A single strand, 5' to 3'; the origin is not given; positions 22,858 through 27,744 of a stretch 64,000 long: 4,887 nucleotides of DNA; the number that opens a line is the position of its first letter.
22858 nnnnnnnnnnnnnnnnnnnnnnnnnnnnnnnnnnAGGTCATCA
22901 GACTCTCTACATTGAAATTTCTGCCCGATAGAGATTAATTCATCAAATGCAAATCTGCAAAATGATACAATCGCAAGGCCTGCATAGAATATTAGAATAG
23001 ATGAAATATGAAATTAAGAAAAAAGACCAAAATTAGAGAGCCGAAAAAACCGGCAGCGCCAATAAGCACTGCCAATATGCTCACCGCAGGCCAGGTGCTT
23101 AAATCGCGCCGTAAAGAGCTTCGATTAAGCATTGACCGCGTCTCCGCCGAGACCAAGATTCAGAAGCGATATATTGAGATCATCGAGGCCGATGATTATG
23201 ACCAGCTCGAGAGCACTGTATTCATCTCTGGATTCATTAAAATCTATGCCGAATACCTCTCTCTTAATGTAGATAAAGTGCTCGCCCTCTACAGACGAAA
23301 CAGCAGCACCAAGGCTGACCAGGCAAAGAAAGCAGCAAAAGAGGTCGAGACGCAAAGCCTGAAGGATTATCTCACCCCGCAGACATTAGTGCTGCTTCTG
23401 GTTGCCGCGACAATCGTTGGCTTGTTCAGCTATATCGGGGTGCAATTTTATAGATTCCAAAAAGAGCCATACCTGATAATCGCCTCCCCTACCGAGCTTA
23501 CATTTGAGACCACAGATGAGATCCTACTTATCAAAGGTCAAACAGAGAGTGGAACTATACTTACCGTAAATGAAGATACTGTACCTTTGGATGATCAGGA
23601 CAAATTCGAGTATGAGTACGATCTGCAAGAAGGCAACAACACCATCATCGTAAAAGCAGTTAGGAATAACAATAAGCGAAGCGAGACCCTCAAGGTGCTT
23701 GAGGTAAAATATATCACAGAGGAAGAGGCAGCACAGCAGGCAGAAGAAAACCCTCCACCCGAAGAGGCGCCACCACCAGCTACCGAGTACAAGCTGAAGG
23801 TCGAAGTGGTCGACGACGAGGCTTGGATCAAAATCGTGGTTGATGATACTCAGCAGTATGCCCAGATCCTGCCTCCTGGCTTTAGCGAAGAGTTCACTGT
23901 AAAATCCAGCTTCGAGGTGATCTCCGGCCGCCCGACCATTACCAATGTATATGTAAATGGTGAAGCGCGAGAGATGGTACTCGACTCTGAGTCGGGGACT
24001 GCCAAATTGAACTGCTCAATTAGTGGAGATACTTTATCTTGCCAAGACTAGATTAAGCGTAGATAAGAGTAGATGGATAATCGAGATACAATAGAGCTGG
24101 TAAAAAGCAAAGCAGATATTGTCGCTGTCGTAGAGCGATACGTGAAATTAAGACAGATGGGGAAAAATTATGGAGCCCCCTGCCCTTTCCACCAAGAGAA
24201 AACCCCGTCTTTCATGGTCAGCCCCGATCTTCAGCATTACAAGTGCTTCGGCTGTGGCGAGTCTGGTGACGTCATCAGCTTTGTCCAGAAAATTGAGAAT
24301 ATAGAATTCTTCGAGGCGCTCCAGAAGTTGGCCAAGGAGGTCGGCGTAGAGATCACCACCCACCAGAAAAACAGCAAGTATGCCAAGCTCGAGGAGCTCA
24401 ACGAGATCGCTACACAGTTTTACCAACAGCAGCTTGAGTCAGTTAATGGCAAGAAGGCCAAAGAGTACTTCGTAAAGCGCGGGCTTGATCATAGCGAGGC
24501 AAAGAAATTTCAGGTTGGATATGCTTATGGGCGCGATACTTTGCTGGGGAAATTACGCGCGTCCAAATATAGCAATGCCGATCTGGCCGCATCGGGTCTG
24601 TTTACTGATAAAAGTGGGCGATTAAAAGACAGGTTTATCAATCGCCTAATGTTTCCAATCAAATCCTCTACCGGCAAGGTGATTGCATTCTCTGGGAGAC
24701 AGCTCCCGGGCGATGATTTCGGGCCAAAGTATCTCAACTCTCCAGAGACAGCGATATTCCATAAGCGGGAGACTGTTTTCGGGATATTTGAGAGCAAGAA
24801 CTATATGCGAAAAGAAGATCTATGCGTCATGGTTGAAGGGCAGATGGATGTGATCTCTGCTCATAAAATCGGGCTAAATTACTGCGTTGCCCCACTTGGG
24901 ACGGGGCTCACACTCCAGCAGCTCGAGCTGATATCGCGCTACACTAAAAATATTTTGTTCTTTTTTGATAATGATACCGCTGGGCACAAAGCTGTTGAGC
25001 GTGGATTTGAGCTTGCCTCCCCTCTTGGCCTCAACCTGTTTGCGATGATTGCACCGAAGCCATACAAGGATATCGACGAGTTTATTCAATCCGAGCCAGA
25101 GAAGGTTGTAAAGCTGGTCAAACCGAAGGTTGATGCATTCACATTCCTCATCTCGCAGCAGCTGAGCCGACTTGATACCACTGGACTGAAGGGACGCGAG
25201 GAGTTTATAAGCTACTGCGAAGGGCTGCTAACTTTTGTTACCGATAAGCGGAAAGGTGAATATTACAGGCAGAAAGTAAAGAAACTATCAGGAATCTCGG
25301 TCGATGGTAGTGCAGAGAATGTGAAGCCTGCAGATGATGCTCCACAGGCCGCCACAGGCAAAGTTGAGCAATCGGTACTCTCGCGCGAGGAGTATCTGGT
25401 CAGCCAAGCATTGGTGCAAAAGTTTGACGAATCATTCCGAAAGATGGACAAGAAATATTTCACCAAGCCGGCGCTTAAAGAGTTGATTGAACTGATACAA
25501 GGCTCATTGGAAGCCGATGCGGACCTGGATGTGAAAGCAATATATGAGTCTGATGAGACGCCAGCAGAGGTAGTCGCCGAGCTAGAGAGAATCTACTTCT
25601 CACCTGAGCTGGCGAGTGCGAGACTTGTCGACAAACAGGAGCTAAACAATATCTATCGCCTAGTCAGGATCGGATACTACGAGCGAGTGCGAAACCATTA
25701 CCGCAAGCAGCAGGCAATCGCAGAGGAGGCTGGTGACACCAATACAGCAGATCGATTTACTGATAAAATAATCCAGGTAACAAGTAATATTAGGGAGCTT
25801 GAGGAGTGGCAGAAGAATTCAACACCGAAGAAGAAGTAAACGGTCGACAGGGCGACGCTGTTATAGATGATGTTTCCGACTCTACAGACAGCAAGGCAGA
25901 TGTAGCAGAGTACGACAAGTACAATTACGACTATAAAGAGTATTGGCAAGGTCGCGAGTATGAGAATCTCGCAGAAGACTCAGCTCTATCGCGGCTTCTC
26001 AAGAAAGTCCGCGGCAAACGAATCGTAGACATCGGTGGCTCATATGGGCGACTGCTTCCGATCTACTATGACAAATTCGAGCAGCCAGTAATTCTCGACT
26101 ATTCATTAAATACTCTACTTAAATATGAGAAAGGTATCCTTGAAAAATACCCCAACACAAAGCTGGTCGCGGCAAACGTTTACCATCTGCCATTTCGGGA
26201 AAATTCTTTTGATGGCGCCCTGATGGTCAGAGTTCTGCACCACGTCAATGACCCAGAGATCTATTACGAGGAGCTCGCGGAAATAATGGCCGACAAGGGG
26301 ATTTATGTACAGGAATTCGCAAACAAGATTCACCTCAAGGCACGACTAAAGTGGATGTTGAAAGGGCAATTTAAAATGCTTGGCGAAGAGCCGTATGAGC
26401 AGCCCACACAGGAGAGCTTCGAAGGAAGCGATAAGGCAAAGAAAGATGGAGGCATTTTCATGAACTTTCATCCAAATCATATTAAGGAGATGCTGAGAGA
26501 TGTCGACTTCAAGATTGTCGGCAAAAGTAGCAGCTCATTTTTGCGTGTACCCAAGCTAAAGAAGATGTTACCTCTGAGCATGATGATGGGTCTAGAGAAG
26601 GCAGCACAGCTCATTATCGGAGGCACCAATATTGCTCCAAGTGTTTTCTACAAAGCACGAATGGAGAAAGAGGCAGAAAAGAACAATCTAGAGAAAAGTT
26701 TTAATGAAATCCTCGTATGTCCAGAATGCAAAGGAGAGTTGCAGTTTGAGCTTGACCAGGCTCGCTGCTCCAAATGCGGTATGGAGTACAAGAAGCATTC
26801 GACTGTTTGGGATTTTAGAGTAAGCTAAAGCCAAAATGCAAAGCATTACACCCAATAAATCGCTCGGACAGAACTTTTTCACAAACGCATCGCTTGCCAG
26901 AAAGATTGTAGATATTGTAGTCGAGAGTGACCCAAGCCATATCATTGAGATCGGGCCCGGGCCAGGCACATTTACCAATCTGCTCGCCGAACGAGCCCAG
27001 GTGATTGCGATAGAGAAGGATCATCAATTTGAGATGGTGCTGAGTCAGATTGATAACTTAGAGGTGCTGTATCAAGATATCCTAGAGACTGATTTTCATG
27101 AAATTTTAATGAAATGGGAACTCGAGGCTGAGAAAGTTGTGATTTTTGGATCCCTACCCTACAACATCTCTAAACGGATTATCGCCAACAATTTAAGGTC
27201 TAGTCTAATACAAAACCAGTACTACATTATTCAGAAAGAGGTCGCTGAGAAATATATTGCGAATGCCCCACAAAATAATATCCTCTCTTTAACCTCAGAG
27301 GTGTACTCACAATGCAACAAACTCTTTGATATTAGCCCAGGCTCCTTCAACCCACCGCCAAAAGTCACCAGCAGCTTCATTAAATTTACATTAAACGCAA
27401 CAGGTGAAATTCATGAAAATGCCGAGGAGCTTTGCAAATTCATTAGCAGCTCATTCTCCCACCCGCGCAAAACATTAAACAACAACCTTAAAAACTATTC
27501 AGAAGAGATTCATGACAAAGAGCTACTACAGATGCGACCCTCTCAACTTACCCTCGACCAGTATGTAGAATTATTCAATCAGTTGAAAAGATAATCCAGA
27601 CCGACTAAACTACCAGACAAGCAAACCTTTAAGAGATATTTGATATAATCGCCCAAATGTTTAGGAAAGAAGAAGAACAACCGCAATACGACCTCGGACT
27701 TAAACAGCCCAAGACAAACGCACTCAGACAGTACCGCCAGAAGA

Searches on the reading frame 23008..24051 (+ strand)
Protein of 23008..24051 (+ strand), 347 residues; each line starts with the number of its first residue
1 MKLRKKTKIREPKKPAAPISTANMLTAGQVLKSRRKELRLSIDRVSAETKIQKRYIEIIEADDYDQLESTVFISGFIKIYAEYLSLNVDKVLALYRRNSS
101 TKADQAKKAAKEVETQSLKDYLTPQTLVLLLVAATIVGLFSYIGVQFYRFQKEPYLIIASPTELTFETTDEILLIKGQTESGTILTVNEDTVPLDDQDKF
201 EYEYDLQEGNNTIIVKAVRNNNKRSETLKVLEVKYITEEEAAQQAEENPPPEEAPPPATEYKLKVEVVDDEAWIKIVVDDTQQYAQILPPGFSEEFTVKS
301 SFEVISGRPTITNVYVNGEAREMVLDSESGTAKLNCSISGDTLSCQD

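Call 9: search_protein_families(library=pfam, proteins=[window:23008-24051:+])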
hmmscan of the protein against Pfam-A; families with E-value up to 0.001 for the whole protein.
window:23008-24051:+ (347 aa): 4 families
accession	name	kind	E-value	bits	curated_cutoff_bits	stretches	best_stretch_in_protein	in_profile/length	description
PF13413.12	HTH_25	-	4.5e-19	68.5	24.6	1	31-90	2-61/62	Helix-turn-helix domain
PF13464.11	RodZ_C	-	5.5e-07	29.9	23.9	1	269-323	5-60/72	RodZ C-terminal domain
PF09136.16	Glucodextran_B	-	8.2e-07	29.3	27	1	154-226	1-74/83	Glucodextranase, domain B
PF12844.13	HTH_19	-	0.00063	20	30.2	0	28-95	1-62/64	Helix-turn-helix domain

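Call 23: find_encoding_contigs(protein=window:23008-24051:+, flank=10000, max_places=10)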
Protein window:23008-24051:+ (347 aa): no gene with exactly this product is on record in the collection.

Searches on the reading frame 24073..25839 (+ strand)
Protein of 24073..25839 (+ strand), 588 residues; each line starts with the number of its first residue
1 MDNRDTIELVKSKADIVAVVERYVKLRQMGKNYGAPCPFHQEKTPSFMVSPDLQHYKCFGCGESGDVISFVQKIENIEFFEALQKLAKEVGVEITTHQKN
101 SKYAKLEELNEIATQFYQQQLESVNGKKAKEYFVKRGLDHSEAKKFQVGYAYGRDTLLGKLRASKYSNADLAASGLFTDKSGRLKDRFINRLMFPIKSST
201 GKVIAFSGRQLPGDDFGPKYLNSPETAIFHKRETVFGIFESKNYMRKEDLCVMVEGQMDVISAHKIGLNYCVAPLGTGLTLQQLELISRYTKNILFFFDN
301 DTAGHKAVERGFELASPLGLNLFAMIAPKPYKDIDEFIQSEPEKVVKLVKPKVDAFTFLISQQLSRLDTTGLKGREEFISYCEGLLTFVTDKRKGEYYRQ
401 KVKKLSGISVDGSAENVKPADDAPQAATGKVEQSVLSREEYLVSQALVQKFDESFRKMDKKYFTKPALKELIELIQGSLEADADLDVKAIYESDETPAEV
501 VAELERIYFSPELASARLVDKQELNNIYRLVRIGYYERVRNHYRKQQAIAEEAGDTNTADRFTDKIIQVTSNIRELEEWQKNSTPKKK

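Call 9: search_protein_families(library=pfam, proteins=[window:24073-25839:+])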
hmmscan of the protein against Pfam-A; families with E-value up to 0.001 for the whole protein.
window:24073-25839:+ (588 aa): 5 families
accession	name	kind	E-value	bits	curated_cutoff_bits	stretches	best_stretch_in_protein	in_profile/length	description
PF01807.25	Zn_ribbon_DnaG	-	1.3e-36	124.7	24.9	1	4-98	3-97/98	CHC2 zinc finger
PF08275.17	DNAG_N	-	5.7e-36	123.9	26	1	116-241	1-127/128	DNA primase catalytic core, N-terminal domain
PF13155.12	Toprim_2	-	9.1e-19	68.1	22.1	1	252-338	1-88/88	Toprim-like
PF13662.12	Toprim_4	-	2.4e-12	47.4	25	1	252-314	4-74/85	Toprim domain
PF01751.28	Toprim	-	2.2e-08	34.6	23.1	1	253-315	4-80/96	Toprim domain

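Call 26: find_encoding_contigs(protein=window:24073-25839:+, flank=10000, max_places=10)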
Protein window:24073-25839:+ (588 aa): no gene with exactly this product is on record in the collection.

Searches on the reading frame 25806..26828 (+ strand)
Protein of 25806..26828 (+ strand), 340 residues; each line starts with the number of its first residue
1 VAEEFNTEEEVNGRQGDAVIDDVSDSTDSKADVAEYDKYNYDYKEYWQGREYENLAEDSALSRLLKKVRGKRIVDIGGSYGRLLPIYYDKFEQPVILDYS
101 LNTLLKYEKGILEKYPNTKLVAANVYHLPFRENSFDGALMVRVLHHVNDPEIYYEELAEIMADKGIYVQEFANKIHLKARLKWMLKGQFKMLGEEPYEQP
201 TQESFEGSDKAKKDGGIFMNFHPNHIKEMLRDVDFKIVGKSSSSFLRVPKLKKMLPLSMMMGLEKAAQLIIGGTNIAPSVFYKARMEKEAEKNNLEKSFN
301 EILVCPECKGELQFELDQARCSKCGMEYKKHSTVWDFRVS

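Call 9: search_protein_families(library=pfam, proteins=[window:25806-26828:+])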
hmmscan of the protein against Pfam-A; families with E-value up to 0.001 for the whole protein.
window:25806-26828:+ (340 aa): 6 families
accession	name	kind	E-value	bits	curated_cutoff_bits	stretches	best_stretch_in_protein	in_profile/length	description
PF08241.18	Methyltransf_11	-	2.5e-11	44.5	21.2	1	74-168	1-94/95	Methyltransferase domain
PF13649.12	Methyltransf_25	-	5.4e-09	37.1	27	1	73-165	1-97/97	Methyltransferase domain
PF13489.12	Methyltransf_23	-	2e-08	34.6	27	1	59-183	11-131/164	Methyltransferase domain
PF08242.18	Methyltransf_12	-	6.5e-06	27.2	30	1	74-166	1-97/98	Methyltransferase domain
PF13847.12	Methyltransf_31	-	5.7e-05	23.3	27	1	70-182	4-119/145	Methyltransferase domain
PF18912.6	DZR_2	-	0.00098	19.3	27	0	301-329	20-47/56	Double zinc ribbon domain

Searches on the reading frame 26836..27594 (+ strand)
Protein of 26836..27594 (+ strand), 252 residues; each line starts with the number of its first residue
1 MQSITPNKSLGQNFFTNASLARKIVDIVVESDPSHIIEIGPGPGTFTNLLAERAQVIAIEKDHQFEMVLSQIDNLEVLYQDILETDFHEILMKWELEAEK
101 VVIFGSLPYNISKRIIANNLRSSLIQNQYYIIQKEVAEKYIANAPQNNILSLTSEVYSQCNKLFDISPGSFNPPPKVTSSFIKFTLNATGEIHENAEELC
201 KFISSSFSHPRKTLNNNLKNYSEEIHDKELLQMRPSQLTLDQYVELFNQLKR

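Call 9: search_protein_families(library=pfam, proteins=[window:26836-27594:+])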
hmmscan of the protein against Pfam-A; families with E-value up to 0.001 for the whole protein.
window:26836-27594:+ (252 aa): 1 family
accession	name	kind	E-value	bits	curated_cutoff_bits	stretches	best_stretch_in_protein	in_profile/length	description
PF00398.26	RrnaAD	-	1.6e-36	126.2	24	1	7-250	5-261/263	Ribosomal RNA adenine dimethylase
